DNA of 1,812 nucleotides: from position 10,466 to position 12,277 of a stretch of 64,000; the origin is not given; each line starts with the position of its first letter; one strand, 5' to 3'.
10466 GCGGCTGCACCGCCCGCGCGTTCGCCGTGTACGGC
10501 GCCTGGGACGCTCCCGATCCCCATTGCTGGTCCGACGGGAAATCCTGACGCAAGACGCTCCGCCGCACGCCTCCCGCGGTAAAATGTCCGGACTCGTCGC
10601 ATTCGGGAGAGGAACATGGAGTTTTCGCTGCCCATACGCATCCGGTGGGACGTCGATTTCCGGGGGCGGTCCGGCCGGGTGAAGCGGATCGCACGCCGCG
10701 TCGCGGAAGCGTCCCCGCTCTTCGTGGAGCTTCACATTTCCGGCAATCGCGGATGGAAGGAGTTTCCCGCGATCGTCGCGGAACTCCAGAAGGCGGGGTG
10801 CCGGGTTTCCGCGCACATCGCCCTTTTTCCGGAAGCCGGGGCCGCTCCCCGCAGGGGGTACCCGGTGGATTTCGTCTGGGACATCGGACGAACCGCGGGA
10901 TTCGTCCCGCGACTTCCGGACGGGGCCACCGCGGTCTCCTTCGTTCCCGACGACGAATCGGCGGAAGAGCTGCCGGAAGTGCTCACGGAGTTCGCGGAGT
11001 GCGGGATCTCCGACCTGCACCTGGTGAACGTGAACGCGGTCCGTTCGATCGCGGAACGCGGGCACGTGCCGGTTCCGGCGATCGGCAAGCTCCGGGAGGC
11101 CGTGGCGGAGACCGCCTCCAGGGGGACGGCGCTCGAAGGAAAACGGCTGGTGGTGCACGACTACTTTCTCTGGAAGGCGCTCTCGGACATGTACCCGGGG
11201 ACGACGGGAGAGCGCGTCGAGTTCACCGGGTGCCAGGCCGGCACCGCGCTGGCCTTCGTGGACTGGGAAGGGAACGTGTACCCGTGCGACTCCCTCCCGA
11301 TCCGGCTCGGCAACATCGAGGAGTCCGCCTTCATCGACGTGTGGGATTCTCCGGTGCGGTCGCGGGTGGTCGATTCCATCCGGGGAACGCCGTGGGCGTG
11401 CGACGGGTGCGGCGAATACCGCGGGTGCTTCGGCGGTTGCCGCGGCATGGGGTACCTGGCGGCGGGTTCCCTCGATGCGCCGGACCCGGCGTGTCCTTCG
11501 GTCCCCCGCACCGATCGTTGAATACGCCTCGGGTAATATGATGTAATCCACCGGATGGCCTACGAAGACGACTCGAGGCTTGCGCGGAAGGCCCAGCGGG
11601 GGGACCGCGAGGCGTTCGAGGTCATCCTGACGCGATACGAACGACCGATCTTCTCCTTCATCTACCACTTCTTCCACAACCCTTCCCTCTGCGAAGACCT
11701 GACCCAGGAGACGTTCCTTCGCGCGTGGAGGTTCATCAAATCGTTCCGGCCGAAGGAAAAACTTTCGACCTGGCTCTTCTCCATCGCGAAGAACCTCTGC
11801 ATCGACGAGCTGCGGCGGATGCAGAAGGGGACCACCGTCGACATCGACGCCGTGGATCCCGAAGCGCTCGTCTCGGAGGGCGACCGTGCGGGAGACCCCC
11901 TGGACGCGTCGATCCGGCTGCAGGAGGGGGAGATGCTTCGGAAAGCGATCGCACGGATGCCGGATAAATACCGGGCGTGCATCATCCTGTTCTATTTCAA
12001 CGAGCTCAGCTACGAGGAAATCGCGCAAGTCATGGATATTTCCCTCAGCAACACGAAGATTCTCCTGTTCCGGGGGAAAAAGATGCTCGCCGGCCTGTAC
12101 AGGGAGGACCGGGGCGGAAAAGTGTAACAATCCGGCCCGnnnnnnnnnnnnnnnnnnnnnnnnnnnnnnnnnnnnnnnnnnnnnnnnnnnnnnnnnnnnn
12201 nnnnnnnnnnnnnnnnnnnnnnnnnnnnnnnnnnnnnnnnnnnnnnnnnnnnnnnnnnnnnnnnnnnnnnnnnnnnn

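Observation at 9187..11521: Three-gene cluster that looks like peptide-maturation (RiPP-type) machinery but has no visible precursor peptide: a PqqD-like recognition protein, a radical SAM/SPASM enzyme and a pseudo-radical-SAM/SPASM protein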

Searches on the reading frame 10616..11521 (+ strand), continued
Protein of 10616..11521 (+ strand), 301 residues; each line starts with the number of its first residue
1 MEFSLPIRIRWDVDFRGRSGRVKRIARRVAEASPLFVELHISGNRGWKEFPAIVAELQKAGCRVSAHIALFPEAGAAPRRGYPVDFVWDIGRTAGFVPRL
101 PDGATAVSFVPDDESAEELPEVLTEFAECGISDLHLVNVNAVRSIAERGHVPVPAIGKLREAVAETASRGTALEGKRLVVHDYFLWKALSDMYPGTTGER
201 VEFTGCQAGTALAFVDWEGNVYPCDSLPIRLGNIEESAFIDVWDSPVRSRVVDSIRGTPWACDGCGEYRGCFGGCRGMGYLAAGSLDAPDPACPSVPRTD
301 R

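Call 75: search_protein_families(library=ncbifam, proteins=[L008:8619-8933:+, L008:8923-9948:+, L010:8511-8828:+, L010:8818-9822:+, L012:8511-8834:+, L012:8827-9837:+, L012:10001-10939:+, L003:10282-11169:+], max_evalue=1e-20)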
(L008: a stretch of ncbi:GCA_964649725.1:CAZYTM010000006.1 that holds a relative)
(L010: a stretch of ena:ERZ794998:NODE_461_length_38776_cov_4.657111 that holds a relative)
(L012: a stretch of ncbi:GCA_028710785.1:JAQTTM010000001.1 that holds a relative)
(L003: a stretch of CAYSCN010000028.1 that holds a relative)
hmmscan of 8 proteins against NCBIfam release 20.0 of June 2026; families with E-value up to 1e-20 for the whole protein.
L008:8619-8933:+ (104 aa): 1 family
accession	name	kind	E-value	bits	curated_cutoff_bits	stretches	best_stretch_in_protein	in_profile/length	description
TIGR04302.1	geo_PqqD_fam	equivalog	3.6e-49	165.4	100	1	1-102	1-102/102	GeoRSP system PqqD family peptide chaperone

L008:8923-9948:+ (341 aa): 20 families
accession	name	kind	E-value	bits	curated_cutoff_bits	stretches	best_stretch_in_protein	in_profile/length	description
TIGR04303.1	GeoRSP_rSAM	equivalog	5.1e-186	617.8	400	1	10-334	1-325/325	GeoRSP system radical SAM/SPASM protein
TIGR04545.1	rSAM_ahbD_hemeb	equivalog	5.1e-53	180.7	500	1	16-205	2-193/339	heme b synthase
TIGR03962.1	mycofact_rSAM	equivalog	2.1e-51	175.1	265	1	9-337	7-335/339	mycofactocin radical SAM maturase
TIGR04055.1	rSAM_NirJ2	equivalog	1.3e-49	169.5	500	1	16-334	2-323/326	putative heme d1 biosynthesis radical SAM protein NirJ2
TIGR04053.2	TIGR04053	equivalog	1.2e-46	159.6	395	1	11-208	5-205/366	TIGR04053 family radical SAM/SPASM domain-containing protein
TIGR04051.1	rSAM_NirJ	equivalog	1.9e-45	155.4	515.45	1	16-198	4-188/354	heme d1 biosynthesis radical SAM protein NirJ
TIGR04347.1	pseudo_SAM_Halo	equivalog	9.6e-42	143.6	525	1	16-208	40-233/390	TIGR04347 family pseudo-SAM/SPASM protein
TIGR04054.1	rSAM_NirJ1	equivalog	3.1e-38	131.4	650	1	16-203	38-226/387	putative heme d1 biosynthesis radical SAM protein NirJ1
TIGR04546.1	rSAM_ahbC_deAc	equivalog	1.5e-36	126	650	1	16-195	41-222/390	12,18-didecarboxysiroheme deacetylase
TIGR04251.1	SCM_rSAM_ScmF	equivalog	2.2e-35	122.7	400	1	16-333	6-339/353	SynChlorMet cassette radical SAM/SPASM protein ScmF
TIGR04250.1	SCM_rSAM_ScmE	equivalog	3e-35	121.8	400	0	13-204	2-197/358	SynChlorMet cassette radical SAM/SPASM protein ScmE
NF045574.1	sacti_mat_StsB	exception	4.3e-32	111.6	625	1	15-328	97-408/466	StsB family radical SAM/SPASM domain sactipeptide maturase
TIGR04340.1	rSAM_ACGX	hypoth_equivalog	2e-31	109.5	400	0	15-186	4-182/341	radical SAM/SPASM domain protein, ACGX system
TIGR02109.1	PQQ_syn_pqqE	equivalog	5.5e-31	107.8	381.35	1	10-334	3-331/358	pyrroloquinoline quinone biosynthesis protein PqqE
NF050035.1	rSAM_WgK_link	exception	1.1e-29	103.6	650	0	11-170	6-165/367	radical SAM/SPASM peptide maturase WgkB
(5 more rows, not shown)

L010:8511-8828:+ (105 aa): 1 family
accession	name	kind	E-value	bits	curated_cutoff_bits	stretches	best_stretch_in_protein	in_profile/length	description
TIGR04302.1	geo_PqqD_fam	equivalog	6.6e-26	90.7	100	1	1-103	1-102/102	GeoRSP system PqqD family peptide chaperone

L010:8818-9822:+ (334 aa): 27 families (the best 25 are shown)
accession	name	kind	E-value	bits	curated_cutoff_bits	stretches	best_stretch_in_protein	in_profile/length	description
TIGR04303.1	GeoRSP_rSAM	equivalog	2.1e-135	451.5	400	1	10-333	2-325/325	GeoRSP system radical SAM/SPASM protein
TIGR04545.1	rSAM_ahbD_hemeb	equivalog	6.6e-61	206.6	500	1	15-332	2-335/339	heme b synthase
TIGR03962.1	mycofact_rSAM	equivalog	2.7e-56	191.2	265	1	5-333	4-332/339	mycofactocin radical SAM maturase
TIGR04051.1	rSAM_NirJ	equivalog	6e-55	186.6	515.45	1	15-197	4-188/354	heme d1 biosynthesis radical SAM protein NirJ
TIGR04055.1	rSAM_NirJ2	equivalog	1.2e-53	182.8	500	1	15-332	2-322/326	putative heme d1 biosynthesis radical SAM protein NirJ2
TIGR04053.2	TIGR04053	equivalog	1e-51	176.3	395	1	8-208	3-206/366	TIGR04053 family radical SAM/SPASM domain-containing protein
TIGR04054.1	rSAM_NirJ1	equivalog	1.8e-45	155.2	650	1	15-207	38-231/387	putative heme d1 biosynthesis radical SAM protein NirJ1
TIGR04347.1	pseudo_SAM_Halo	equivalog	2.2e-45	155.6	525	1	15-206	40-232/390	TIGR04347 family pseudo-SAM/SPASM protein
TIGR04546.1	rSAM_ahbC_deAc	equivalog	1.3e-44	152.5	650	1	15-206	41-233/390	12,18-didecarboxysiroheme deacetylase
TIGR04133.1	rSAM_w_lipo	hypoth_equivalog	1.6e-35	122.7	425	1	14-313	25-330/350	TIGR04133 family radical SAM/SPASM protein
TIGR02109.1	PQQ_syn_pqqE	equivalog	1e-34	120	381.35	1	9-333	3-331/358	pyrroloquinoline quinone biosynthesis protein PqqE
TIGR04340.1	rSAM_ACGX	hypoth_equivalog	5.5e-34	117.9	400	1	14-334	4-339/341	radical SAM/SPASM domain protein, ACGX system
NF045574.1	sacti_mat_StsB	exception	1.1e-30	106.9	625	1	18-325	101-406/466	StsB family radical SAM/SPASM domain sactipeptide maturase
TIGR04251.1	SCM_rSAM_ScmF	equivalog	8.5e-30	104.3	400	1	15-332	6-339/353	SynChlorMet cassette radical SAM/SPASM protein ScmF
TIGR04250.1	SCM_rSAM_ScmE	equivalog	1.5e-29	103.1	400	1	15-331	5-344/358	SynChlorMet cassette radical SAM/SPASM protein ScmE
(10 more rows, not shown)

L012:8511-8834:+ (107 aa): 1 family
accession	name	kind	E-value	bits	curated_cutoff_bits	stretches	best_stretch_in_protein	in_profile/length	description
TIGR04302.1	geo_PqqD_fam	equivalog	4e-28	97.9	100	1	1-106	1-102/102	GeoRSP system PqqD family peptide chaperone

L012:8827-9837:+ (336 aa): 29 families (the best 25 are shown)
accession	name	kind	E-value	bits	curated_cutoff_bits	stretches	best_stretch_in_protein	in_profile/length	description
TIGR04303.1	GeoRSP_rSAM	equivalog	2.9e-138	460.9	400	1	9-331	3-325/325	GeoRSP system radical SAM/SPASM protein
TIGR04545.1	rSAM_ahbD_hemeb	equivalog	9.8e-64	215.9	500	1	14-334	3-339/339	heme b synthase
TIGR04055.1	rSAM_NirJ2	equivalog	1.4e-58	198.9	500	1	14-333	3-325/326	putative heme d1 biosynthesis radical SAM protein NirJ2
TIGR04053.2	TIGR04053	equivalog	2.3e-54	185.1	395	2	9-217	6-216/366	TIGR04053 family radical SAM/SPASM domain-containing protein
TIGR04051.1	rSAM_NirJ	equivalog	1.1e-51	175.9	515.45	1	15-195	6-188/354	heme d1 biosynthesis radical SAM protein NirJ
TIGR03962.1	mycofact_rSAM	equivalog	6e-51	173.6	265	1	9-332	10-333/339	mycofactocin radical SAM maturase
TIGR04054.1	rSAM_NirJ1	equivalog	2.7e-49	167.8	650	1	14-332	39-382/387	putative heme d1 biosynthesis radical SAM protein NirJ1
TIGR04546.1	rSAM_ahbC_deAc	equivalog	1.7e-46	158.8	650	1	14-208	42-237/390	12,18-didecarboxysiroheme deacetylase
TIGR04347.1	pseudo_SAM_Halo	equivalog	6.6e-45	154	525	1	14-215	41-243/390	TIGR04347 family pseudo-SAM/SPASM protein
NF045574.1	sacti_mat_StsB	exception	2.9e-37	128.6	625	1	13-324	98-407/466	StsB family radical SAM/SPASM domain sactipeptide maturase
TIGR04340.1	rSAM_ACGX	hypoth_equivalog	7e-36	124.1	400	1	13-333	5-340/341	radical SAM/SPASM domain protein, ACGX system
TIGR04250.1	SCM_rSAM_ScmE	equivalog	6.5e-34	117.4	400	1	15-329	7-344/358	SynChlorMet cassette radical SAM/SPASM protein ScmE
NF050035.1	rSAM_WgK_link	exception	2e-33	115.9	650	1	9-222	7-218/367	radical SAM/SPASM peptide maturase WgkB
TIGR02109.1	PQQ_syn_pqqE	equivalog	1.7e-32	112.8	381.35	1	9-334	5-334/358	pyrroloquinoline quinone biosynthesis protein PqqE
TIGR04251.1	SCM_rSAM_ScmF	equivalog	2.4e-31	109.4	400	1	16-330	9-339/353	SynChlorMet cassette radical SAM/SPASM protein ScmF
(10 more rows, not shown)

L012:10001-10939:+ (312 aa): 1 family
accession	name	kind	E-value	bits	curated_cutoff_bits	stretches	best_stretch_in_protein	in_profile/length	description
TIGR04304.1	GeoRSP_SPASM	equivalog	8.8e-48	162.9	300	1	5-309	2-292/293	GeoRSP system SPASM domain protein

L003:10282-11169:+ (295 aa): 0 families
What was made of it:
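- On GeoRSP system: Canonical L008 scores 165 (call 75).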

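Call 76: search_protein_families(library=pfam, proteins=[L010:6872-7408:+, L008:12386-12928:+, L010:3606-4079:+, L008:4584-5144:+, L008:3817-4518:+, L008:5259-6179:+], max_evalue=1)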
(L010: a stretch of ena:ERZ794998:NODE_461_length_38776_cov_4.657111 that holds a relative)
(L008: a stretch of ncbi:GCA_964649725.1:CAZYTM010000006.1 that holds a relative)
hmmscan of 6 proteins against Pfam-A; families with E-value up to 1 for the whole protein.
L010:6872-7408:+ (178 aa): 4 families
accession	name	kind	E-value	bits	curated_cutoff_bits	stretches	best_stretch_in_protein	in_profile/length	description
PF13371.12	TPR_9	-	0.011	16.1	35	1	71-120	11-60/73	Tetratricopeptide repeat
PF14559.12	TPR_19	-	0.015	16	25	1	66-120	2-56/68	Tetratricopeptide repeat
PF13432.12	TPR_16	-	0.033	15.1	32.7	1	72-116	14-58/65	Tetratricopeptide repeat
PF13414.12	TPR_11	-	0.062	13.4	26.8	1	96-120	1-25/42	TPR repeat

L008:12386-12928:+ (180 aa): 7 families
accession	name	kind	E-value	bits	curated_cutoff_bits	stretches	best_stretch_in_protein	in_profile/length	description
PF13432.12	TPR_16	-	0.00062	20.6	32.7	1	66-114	6-53/65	Tetratricopeptide repeat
PF07719.23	TPR_2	-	0.0016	18.9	27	1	93-123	3-33/34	Tetratricopeptide repeat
PF00515.34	TPR_1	-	0.024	14.9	27.8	1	98-124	8-34/34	Tetratricopeptide repeat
PF13414.12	TPR_11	-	0.068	13.3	26.8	1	100-124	3-27/42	TPR repeat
PF14559.12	TPR_19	-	0.091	13.5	25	1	70-113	4-47/68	Tetratricopeptide repeat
PF03840.19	SecG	-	0.15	12.7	29.2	1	10-38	2-33/70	Preprotein translocase SecG subunit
PF13428.12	TPR_14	-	0.84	11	23.5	0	66-92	10-36/44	Tetratricopeptide repeat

L010:3606-4079:+ (157 aa): 1 family
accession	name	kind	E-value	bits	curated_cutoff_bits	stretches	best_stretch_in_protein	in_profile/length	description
PF04069.17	OpuAC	-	0.24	11.4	21.2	1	37-81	12-58/257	Substrate binding domain of ABC-type glycine betaine transport system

L008:4584-5144:+ (186 aa): 2 families
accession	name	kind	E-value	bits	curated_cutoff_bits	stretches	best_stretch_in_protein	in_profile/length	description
PF04069.17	OpuAC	-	3.8e-12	46.8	21.2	2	113-182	185-257/257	Substrate binding domain of ABC-type glycine betaine transport system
PF16962.11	ABC_export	-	0.26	10.2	29.7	1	63-116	282-335/531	Putative ABC exporter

L008:3817-4518:+ (233 aa): 7 families
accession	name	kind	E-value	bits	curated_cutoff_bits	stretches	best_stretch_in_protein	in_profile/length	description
PF13620.12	CarboxypepD_reg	-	3.4e-09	37.3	32.3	2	143-197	2-52/82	Carboxypeptidase regulatory-like domain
PF10670.15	DUF4198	-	2.3e-06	28.3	34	1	29-85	148-204/209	Domain of unknown function (DUF4198)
PF11974.14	bMG3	-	0.00035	20.9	34.9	1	30-77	15-59/103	Bacterial alpha-2-macroglobulin MG3 domain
PF00775.27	Dioxygenase_C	-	0.00057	19.8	27.3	1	17-51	19-53/182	Dioxygenase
PF02369.22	Big_1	-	0.0011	19.4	34.9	0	27-76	18-66/93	Bacterial Ig-like domain (group 1)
PF17802.7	SpaA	-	0.02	15.5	23.1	1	33-82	7-55/91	Prealbumin-like fold domain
PF24107.1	DUF7382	-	0.088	13.1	27.4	0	138-166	17-45/65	Domain of unknown function (DUF7382)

L008:5259-6179:+ (306 aa): 1 family
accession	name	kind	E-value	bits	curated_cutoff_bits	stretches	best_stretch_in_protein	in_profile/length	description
PF05140.19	ResB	-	1.5e-07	31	24.6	2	267-302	418-453/486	ResB-like family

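Call 92: find_encoding_contigs(protein=P0270, flank=10000, max_places=2)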
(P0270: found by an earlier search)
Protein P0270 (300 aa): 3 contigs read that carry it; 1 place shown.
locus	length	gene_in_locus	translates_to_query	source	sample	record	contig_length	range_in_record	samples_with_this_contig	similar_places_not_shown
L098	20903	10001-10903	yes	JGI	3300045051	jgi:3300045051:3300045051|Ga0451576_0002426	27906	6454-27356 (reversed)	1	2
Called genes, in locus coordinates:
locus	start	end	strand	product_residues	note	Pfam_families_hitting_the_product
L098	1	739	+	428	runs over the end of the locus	?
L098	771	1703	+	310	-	PF04015:DUF362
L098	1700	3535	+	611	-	PF13620:CarboxypepD_reg (faint), PF05048:NosD, PF13229:Beta_helix, PF10670:DUF4198 (faint)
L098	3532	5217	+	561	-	-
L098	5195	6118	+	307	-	PF12974:Phosphonate-bd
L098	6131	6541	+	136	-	-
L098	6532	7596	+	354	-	PF04143:Sulf_transp (faint)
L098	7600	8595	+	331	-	PF03773:ArsP_1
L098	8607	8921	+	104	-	PF05402:PqqD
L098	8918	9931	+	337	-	PF04055:Radical_SAM, PF13186:SPASM (weak)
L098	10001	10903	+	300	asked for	PF13186:SPASM (weak)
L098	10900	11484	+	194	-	PF04542:Sigma70_r2, PF08281:Sigma70_r4_2, PF04545:Sigma70_r4 (weak)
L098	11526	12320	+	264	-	PF13490:zf-HC2 (weak), PF02922:CBM_48, PF16561:AMPK1_CBM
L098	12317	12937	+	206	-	-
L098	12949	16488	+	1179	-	PF14522:Cytochrome_C7 (faint), PF09699:Paired_CXXCH_1 (faint), PF14537:Cytochrom_c3_2 (faint), PF09698:GSu_C4xC__C2xCH (weak)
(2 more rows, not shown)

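Call 94: search_dna_similar(query=L008:8923-9948:+, collection=plasmids, mode=protein, max_evalue=1e-40, max_rows=10)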
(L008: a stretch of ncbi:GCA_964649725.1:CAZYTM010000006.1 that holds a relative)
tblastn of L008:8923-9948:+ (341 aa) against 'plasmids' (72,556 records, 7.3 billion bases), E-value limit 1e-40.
Records with a match: 2; places in all: 2; records where one place covers at least 80% of the query: 2.
Best place of each record, by identity: <60% 2.
By first word of the organism name: Indioceanicola 1; Microbulbifer 1.
By predicted mobility (MOB-suite, as given by PLSDB): non-mobilizable 2.
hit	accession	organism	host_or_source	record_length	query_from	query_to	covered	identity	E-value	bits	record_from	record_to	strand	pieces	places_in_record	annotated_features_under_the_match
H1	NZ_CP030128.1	Indioceanicola profundi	sediment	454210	13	341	96%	32.8%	8e-43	165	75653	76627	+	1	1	radical SAM protein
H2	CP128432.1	Microbulbifer sp. MKSA007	Smenospongia aurea,bacteria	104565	10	334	95%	32.0%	2e-43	167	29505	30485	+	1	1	radical SAM protein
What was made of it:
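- Tried and rejected: A plasmid tblastn search found only enzymes about 33% identical and not of the GeoRSP type (call 94).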

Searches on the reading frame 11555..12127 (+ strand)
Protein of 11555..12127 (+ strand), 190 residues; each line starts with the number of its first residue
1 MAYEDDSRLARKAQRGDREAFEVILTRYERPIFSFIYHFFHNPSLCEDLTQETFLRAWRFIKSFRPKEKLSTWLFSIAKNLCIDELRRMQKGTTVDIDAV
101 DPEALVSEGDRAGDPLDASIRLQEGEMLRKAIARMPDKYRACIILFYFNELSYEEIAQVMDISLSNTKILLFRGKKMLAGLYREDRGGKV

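Call 3: search_protein_families(library=ncbifam, proteins=[window:11555-12127:+], max_evalue=0.01)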
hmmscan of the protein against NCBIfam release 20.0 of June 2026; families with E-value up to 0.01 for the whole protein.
window:11555-12127:+ (190 aa): 103 families (the best 25 are shown)
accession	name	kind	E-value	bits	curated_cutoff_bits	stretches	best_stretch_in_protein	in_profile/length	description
NF007223.0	PRK09641.1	equivalog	2.9e-36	125.1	209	1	7-179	6-181/187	RNA polymerase sigma factor SigW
TIGR02950.1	SigM_subfam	subfamily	2.6e-34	118.3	147.95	1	22-181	3-157/159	RNA polymerase sigma factor, SigM family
NF004113.0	PRK05602.1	equivalog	1.2e-33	116.5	208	1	4-181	30-200/211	RNA polymerase sigma factor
NF009166.1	PRK12513.1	equivalog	2.2e-33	115.6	206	1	3-167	6-171/193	RNA polymerase sigma factor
TIGR02948.1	SigW_bacill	equivalog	7e-33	114.3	243.1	1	8-178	7-180/187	RNA polymerase sigma factor SigW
NF008888.0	PRK11922.1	equivalog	3e-32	112.1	204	1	4-178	15-192/231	RNA polymerase sigma factor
TIGR02937.1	sigma70-ECF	superfamily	2.2e-31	108.7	42.9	1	19-178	1-161/165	sigma-70 family RNA polymerase sigma factor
TIGR02939.1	RpoE_Sigma70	equivalog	3.3e-29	102.3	236.15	1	4-178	5-182/190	RNA polymerase sigma factor RpoE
NF009168.0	PRK12515.1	subfamily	1.7e-28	99.4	236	1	5-184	8-181/189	RNA polymerase sigma factor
NF007216.0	PRK09638.1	equivalog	2.2e-28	99.2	194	1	4-174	3-166/180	RNA polymerase sigma factor SigY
TIGR02952.1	Sig70_famx2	equivalog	1.5e-27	96.6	206.45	1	11-179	3-167/170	ECF subfamily RNA polymerase sigma factor, BldN family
NF009171.0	PRK12518.1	equivalog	1.9e-27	96.3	208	1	4-180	12-182/191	RNA polymerase sigma factor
NF006930.0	PRK09415.1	subfamily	1.4e-26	93.5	198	1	19-180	16-173/179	RNA polymerase factor sigma C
NF007226.0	PRK09644.1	equivalog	2.4e-26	92.8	199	1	23-187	5-162/166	RNA polymerase sigma factor SigM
TIGR02985.1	Sig70_bacteroi1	subfamily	3.2e-26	92.5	126.4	1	19-167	1-147/162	RNA polymerase sigma-70 factor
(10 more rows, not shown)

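Call 4: search_protein_families(library=pfam, proteins=[window:11555-12127:+], max_evalue=0.01)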
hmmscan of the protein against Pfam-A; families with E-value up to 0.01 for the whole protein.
window:11555-12127:+ (190 aa): 5 families
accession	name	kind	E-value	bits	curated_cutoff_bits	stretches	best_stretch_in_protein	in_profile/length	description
PF04542.20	Sigma70_r2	-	6.1e-20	71.2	24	1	26-90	3-69/71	Sigma-70 region 2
PF08281.18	Sigma70_r4_2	-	3.8e-16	58.9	25.7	1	126-178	2-54/54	Sigma-70, region 4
PF04545.22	Sigma70_r4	-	1.4e-08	34.5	24.1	1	131-174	1-44/50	Sigma-70, region 4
PF12645.13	HTH_16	-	0.00025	21.5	22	1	11-65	5-65/65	Helix-turn-helix domain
PF07638.17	Sigma70_ECF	-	0.0087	16.4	21.1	0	8-167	6-168/185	ECF sigma factor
